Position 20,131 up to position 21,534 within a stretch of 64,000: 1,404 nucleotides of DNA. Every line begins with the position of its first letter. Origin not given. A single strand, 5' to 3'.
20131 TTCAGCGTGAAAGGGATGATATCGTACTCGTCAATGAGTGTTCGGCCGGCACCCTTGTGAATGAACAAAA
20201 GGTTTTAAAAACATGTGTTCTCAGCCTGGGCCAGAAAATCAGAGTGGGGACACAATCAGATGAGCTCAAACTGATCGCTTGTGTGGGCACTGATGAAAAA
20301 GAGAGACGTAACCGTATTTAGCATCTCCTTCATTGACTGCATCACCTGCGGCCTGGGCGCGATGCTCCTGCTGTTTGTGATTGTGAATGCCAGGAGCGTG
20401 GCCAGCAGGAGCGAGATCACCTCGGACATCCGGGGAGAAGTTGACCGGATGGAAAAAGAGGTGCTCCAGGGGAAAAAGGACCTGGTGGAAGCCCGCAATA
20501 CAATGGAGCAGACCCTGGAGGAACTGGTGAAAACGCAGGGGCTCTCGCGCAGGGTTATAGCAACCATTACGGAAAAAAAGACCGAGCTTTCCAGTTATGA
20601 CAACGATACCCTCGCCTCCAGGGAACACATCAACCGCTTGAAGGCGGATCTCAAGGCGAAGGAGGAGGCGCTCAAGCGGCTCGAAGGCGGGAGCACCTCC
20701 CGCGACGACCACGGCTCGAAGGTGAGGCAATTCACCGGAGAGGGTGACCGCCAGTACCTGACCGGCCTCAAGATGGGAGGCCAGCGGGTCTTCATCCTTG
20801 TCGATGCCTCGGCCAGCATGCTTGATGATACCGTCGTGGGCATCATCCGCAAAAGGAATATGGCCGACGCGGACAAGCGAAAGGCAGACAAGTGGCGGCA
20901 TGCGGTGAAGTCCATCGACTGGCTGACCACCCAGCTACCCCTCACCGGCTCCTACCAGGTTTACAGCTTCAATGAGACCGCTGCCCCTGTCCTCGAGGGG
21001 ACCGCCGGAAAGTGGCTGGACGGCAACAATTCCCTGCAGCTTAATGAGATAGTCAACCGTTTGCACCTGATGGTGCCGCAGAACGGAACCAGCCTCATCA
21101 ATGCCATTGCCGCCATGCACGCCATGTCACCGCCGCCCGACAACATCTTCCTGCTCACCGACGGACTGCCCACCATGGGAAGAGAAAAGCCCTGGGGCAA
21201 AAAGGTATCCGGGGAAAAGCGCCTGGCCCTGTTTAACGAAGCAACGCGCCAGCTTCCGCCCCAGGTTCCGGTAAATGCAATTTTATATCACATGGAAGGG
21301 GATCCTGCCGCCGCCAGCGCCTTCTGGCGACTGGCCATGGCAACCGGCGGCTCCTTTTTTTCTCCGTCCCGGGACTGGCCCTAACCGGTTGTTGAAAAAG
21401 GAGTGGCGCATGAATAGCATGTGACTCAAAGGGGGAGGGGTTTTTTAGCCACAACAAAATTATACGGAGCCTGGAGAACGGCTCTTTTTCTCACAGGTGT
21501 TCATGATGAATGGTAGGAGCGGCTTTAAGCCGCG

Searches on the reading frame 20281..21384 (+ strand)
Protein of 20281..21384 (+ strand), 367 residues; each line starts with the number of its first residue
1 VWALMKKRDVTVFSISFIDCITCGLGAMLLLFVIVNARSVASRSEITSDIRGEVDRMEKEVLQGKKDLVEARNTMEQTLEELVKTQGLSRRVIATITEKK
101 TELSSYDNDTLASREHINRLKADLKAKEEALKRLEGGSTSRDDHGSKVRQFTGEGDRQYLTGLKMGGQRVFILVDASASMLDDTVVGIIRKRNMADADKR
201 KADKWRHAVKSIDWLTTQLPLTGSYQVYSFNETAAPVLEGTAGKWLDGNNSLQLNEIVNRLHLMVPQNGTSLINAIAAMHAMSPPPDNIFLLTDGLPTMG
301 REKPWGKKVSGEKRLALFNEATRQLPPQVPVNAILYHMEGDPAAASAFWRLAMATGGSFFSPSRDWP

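Call 5: search_protein_families(library=pfam, proteins=[window:20281-21384:+], max_evalue=0.01)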
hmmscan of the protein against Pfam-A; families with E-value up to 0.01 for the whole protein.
window:20281-21384:+ (367 aa): 1 family
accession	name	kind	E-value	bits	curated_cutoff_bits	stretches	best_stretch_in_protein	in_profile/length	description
PF13519.12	VWA_2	-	0.00063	20.8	27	0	171-295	2-106/107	von Willebrand factor type A domain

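Call 6: search_protein_families(library=ncbifam, proteins=[window:20281-21384:+], max_evalue=0.01)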
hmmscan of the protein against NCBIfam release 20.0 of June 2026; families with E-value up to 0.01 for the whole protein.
window:20281-21384:+ (367 aa): 1 family
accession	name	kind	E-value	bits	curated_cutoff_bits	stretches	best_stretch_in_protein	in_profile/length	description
NF038350.1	taxis_HmpF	equivalog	0.009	14.4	200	0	42-133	145-236/553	pilus motility taxis protein HmpF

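Call 7: search_protein_families(library=padloc, proteins=[window:20281-21384:+], max_evalue=0.01)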
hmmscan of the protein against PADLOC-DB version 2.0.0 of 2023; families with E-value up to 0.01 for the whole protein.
window:20281-21384:+ (367 aa): 0 families

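Call 66: search_solved_structures(query=window:20281-21384:+, max_evalue=1)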
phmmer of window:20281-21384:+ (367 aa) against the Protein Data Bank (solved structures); distinct sequences matched with E-value up to 1: 4.
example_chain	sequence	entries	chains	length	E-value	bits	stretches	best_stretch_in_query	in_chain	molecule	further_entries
8qtt_A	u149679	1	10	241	0.07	15.5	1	54-169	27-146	14-3-3-like protein GF14 omega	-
8qtf_A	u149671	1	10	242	0.071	15.5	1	54-169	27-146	14-3-3-like protein GF14 omega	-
8qtc_A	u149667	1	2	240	0.073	15.4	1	55-169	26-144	14-3-3-like protein GF14 omega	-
8x90_A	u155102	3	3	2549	0.27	13.6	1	11-125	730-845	Voltage-dependent P/Q-type calcium channel subunit alpha-1A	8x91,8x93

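Call 72: search_solved_structures(query=A5, max_evalue=1)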
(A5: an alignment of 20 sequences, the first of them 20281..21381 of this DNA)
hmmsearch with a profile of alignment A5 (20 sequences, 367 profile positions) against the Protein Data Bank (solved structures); distinct sequences matched with E-value up to 1: 13.
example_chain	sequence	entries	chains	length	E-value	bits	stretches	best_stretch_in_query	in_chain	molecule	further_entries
8oq4_A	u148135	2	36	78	0.0089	18.1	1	230-286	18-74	Apolipoprotein A-II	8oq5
8qtt_A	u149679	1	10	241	0.1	14.5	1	55-169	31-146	14-3-3-like protein GF14 omega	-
8qtf_A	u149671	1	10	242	0.11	14.5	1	55-169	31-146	14-3-3-like protein GF14 omega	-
8qtc_A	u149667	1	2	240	0.11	14.5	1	57-169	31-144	14-3-3-like protein GF14 omega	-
4uo0_B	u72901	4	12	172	0.3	13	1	49-137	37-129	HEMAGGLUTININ | H3 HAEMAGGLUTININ HA2 CHAIN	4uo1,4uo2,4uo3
8hew_A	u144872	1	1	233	0.35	12.8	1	62-169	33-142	14-3-3 protein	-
8x15_W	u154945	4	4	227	0.42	12.5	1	77-130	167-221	YEATS domain-containing protein 4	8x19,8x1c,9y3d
2xhe_B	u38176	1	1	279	0.46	12.4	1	71-143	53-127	SYNTAXIN1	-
1wp8_A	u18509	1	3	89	0.5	12.3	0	114-155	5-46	Fusion glycoprotein F0,Fusion glycoprotein F0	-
5aps_A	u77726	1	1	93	0.68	11.9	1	81-154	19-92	GENERAL CONTROL PROTEIN GCN4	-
1wp7_A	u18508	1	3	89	0.7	11.8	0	114-155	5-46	fusion protein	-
7v1o_A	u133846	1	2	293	0.7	11.8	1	89-161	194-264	Amine sulfotransferase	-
9e5c_1f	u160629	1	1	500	0.84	11.6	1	36-149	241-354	Cilia- and flagella-associated protein 263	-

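Call 74: search_protein_families(library=pfam, alignment_id=A5, max_evalue=0.01)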
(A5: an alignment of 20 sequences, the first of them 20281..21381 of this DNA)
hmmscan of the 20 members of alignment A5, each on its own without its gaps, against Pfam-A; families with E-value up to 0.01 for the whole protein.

A. member 1, window:20281-21381:+ (367 aa): 1 family
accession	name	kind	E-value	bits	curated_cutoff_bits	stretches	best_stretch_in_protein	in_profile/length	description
PF13519.12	VWA_2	-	0.00063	20.8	27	0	171-295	2-106/107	von Willebrand factor type A domain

B. families by the number of members that match (of 20 scanned): 10 families
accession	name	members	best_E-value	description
PF13519.12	VWA_2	19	1.2e-06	von Willebrand factor type A domain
PF13768.12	VWA_3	12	2.3e-07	von Willebrand factor type A domain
PF06818.20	Fez1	4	0.0034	Fez1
PF04711.18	ApoA-II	3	0.00096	Apolipoprotein A-II (ApoA-II)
PF12795.12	MscS_porin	2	0.00049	Mechanosensitive ion channel porin domain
PF13851.11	GAS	2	0.0029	Growth-arrest specific micro-tubule binding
PF08656.15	DASH_Dad3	1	3.1e-05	DASH complex subunit Dad3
PF23735.1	KIF9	1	0.00053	Kinesin-like protein KIF9 domain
PF01166.23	TSC22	1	0.00062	TSC-22/dip/bun family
PF23067.1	MG280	1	0.0036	Uncharacterised protein MG280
